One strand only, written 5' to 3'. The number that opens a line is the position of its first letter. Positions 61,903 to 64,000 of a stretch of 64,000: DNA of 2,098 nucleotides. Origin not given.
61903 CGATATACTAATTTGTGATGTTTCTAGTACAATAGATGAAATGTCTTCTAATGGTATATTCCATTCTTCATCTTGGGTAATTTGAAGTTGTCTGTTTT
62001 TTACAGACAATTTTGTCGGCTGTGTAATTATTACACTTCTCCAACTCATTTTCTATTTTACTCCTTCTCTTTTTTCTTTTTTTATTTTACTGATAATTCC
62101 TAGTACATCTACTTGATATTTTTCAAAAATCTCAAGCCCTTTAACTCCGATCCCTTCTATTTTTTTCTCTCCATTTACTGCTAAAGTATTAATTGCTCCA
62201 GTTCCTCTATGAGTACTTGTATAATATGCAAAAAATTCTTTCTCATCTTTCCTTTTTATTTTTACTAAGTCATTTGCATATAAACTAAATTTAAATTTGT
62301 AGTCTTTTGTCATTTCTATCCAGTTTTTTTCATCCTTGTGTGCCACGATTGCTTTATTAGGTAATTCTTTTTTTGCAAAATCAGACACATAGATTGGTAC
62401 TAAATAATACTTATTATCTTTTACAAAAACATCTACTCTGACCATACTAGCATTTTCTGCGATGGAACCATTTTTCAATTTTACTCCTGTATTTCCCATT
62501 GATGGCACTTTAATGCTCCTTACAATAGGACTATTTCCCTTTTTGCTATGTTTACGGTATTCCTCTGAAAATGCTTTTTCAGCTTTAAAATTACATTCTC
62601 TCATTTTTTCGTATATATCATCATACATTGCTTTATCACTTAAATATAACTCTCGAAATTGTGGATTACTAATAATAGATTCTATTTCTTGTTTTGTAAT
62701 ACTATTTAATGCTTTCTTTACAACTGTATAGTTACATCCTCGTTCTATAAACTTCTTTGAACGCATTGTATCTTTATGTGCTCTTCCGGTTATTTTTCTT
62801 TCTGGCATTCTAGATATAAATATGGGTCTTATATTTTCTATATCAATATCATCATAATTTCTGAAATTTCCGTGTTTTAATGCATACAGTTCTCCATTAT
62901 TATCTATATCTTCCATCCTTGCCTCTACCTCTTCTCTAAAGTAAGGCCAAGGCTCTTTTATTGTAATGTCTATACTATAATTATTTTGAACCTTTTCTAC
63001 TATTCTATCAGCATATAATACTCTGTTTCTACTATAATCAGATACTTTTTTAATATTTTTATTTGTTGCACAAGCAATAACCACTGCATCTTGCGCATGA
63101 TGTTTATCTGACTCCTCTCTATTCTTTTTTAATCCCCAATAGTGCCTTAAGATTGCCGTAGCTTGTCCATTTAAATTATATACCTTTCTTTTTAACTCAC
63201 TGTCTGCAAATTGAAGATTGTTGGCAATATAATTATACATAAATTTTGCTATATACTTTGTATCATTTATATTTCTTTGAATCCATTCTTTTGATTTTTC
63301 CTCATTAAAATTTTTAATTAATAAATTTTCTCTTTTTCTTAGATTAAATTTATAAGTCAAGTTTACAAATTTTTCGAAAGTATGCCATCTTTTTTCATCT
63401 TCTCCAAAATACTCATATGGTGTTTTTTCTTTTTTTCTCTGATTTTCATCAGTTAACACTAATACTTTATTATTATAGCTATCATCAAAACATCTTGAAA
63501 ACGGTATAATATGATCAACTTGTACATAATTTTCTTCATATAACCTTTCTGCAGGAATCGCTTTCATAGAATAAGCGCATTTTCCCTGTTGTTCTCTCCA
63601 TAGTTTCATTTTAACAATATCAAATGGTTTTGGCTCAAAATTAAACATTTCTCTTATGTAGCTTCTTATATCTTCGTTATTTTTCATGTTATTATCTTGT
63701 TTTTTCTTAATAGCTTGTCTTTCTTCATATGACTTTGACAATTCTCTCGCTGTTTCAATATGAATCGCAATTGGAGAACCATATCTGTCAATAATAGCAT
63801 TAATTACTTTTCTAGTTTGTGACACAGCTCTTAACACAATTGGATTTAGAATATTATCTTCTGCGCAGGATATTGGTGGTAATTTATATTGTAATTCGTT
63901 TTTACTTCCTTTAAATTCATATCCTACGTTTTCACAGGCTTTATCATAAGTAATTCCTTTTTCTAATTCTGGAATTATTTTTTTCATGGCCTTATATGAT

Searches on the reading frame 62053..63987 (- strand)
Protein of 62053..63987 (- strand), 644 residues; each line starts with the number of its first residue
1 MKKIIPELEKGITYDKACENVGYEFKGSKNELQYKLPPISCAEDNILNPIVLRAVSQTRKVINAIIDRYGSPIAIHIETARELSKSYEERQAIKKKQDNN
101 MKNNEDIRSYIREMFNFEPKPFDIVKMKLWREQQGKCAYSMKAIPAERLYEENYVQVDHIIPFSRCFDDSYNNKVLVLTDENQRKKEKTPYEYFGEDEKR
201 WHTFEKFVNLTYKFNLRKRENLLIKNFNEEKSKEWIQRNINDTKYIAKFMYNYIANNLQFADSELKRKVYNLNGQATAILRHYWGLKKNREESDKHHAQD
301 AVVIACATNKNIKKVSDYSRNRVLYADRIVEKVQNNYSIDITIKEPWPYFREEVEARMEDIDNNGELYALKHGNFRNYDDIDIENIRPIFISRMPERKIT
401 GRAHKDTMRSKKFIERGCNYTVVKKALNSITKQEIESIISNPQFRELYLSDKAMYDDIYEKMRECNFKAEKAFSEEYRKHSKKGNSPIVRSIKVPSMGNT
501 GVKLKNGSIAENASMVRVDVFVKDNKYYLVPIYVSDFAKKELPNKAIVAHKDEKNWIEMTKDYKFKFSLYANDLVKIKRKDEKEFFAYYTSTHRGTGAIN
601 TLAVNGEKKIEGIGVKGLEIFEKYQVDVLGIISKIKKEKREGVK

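Call 6: search_protein_families(library=ncbifam, proteins=[window:62053-63987:-])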
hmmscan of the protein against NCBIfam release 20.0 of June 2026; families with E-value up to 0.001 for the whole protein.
window:62053-63987:- (644 aa): 2 families
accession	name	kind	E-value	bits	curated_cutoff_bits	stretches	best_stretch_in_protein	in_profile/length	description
TIGR01865.2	cas_Csn1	equivalog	2.7e-132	443.1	100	1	1-630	434-1069/1070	type II CRISPR RNA-guided endonuclease Cas9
NF049971.1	CRISPR_Cas9d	exception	4.3e-33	115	375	1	45-600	460-962/986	type II CRISPR RNA-guided endonuclease Cas9d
